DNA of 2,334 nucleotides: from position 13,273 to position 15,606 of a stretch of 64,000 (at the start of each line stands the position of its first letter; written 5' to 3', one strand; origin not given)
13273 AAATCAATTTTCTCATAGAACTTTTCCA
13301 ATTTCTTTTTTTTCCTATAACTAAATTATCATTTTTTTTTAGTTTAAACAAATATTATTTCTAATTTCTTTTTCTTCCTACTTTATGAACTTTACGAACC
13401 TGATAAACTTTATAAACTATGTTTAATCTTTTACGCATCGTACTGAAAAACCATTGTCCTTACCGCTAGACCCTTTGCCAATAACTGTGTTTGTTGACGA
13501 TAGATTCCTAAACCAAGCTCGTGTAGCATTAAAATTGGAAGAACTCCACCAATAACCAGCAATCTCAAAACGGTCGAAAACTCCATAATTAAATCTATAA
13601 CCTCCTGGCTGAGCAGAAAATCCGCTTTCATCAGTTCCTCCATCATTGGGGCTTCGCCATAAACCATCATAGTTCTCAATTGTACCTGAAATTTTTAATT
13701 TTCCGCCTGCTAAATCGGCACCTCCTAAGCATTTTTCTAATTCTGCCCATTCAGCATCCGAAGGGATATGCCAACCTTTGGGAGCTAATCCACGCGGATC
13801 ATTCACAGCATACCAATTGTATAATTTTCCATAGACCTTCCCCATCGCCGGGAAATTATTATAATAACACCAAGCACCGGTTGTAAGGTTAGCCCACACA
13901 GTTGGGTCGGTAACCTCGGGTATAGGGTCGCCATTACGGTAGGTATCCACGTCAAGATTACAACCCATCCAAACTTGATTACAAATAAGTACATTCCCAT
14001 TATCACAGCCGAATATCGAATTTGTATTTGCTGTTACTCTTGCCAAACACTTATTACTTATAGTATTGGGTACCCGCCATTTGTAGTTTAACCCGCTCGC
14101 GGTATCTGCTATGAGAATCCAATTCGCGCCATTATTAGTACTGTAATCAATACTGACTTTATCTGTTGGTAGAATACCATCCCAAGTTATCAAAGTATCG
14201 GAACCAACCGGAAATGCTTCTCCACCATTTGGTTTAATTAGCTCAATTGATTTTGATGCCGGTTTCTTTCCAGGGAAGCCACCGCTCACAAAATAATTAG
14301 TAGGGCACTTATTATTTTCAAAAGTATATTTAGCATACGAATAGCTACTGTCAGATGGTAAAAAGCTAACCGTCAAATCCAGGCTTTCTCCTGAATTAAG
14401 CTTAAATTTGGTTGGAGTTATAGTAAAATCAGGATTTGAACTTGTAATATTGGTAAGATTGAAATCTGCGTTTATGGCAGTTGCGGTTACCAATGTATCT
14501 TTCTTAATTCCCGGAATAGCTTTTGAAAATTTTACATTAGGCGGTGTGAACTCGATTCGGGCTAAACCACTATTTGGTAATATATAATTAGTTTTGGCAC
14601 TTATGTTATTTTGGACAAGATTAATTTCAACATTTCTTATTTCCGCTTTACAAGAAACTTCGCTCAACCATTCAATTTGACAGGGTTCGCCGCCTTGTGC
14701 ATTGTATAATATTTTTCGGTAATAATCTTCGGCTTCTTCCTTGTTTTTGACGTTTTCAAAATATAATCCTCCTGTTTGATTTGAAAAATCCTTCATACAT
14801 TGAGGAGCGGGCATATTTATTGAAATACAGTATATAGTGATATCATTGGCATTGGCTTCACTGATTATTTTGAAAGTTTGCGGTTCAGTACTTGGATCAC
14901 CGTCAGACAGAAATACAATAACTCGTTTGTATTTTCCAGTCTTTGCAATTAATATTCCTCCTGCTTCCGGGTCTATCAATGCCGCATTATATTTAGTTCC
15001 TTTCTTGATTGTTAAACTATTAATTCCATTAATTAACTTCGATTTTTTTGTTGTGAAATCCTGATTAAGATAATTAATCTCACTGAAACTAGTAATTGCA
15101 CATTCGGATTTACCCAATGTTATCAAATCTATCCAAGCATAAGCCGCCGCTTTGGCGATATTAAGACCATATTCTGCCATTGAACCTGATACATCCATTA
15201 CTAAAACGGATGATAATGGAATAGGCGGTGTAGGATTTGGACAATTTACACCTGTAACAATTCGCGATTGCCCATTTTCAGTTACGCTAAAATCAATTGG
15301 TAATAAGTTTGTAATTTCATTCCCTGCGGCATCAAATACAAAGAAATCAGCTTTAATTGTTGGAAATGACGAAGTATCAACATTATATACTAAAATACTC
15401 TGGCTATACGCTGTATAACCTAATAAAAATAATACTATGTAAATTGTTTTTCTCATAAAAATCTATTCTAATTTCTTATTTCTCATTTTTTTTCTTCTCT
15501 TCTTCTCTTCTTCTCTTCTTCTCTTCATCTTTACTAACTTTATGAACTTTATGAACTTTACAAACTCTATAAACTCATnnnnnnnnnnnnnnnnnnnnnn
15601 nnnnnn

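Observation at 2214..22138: Head-to-tail tandem array of eight large secreted VWA plus Ig-like plus FISUMP paralogs (a ninth runs off the window)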

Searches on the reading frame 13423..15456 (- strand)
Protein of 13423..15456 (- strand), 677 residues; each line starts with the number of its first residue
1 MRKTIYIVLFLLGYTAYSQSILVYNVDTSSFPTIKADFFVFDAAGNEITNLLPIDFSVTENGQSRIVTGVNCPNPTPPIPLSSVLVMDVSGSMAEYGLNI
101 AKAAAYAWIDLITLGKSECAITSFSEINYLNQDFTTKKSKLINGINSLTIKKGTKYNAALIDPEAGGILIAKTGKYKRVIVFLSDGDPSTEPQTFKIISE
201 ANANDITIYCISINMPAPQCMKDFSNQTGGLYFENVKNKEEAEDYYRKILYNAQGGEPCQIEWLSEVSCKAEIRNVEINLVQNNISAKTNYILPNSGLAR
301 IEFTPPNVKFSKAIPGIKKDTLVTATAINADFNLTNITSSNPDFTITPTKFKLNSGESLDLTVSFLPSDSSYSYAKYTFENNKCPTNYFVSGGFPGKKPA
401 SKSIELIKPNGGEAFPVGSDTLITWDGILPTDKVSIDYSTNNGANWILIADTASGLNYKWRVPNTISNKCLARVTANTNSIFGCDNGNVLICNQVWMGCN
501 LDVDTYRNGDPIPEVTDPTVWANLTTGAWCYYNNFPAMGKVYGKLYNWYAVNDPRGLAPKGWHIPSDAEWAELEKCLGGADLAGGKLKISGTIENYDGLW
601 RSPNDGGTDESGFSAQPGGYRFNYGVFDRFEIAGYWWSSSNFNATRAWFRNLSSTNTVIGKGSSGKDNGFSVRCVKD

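Call 4: search_protein_families(library=pfam, proteins=[window:13423-15456:-], max_evalue=0.01)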
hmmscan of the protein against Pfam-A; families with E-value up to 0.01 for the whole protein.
window:13423-15456:- (677 aa): 7 families
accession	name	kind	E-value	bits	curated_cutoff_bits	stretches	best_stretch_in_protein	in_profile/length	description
PF09603.15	Fib_succ_major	-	1.1e-44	153.4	33.9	1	489-676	1-187/187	Fibrobacter succinogenes major domain (Fib_succ_major)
PF13519.12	VWA_2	-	7.3e-09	36.7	27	1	84-186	2-106/107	von Willebrand factor type A domain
PF00092.34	VWA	-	2.6e-08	34.7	23.8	1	84-242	3-168/174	von Willebrand factor type A domain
PF22544.2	HYDIN_VesB_CFA65-like_Ig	-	0.0019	18.8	25.5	1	300-371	2-76/100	HYDIN/CFA65/VesB-like, Ig-like domain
PF22067.2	Cep192_D3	-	0.0023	18.4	27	1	322-372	25-74/99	Cep192 domain 3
PF24507.1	Ig_CFAP65_4th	-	0.0038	18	27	0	326-374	8-55/76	CFAP65, fourth Ig-like domain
PF15780.11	ASH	-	0.0078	16.8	27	0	305-370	11-79/98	Abnormal spindle-like microcephaly-assoc'd, ASPM-SPD-2-Hydin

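Call 5: search_protein_families(library=ncbifam, proteins=[window:13423-15456:-], max_evalue=0.01)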
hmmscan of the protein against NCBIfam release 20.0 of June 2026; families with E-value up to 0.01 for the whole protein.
window:13423-15456:- (677 aa): 4 families
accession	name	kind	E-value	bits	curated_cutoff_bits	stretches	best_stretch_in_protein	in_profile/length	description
TIGR02145.1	Fib_succ_major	domain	1.2e-26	94.5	41.65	1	489-677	14-176/176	FISUMP domain-containing protein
TIGR03436.1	acidobact_VWFA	subfamily_domain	4.8e-20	72.3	81.25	1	34-235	10-267/324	VWA domain-containing protein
TIGR03788.1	marine_srt_targ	equivalog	0.00039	19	551.65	1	80-244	271-436/629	marine proteobacterial sortase target protein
NF012200.0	choice_anch_D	domain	0.003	18.1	45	0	301-382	17-104/108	choice-of-anchor D domain-containing protein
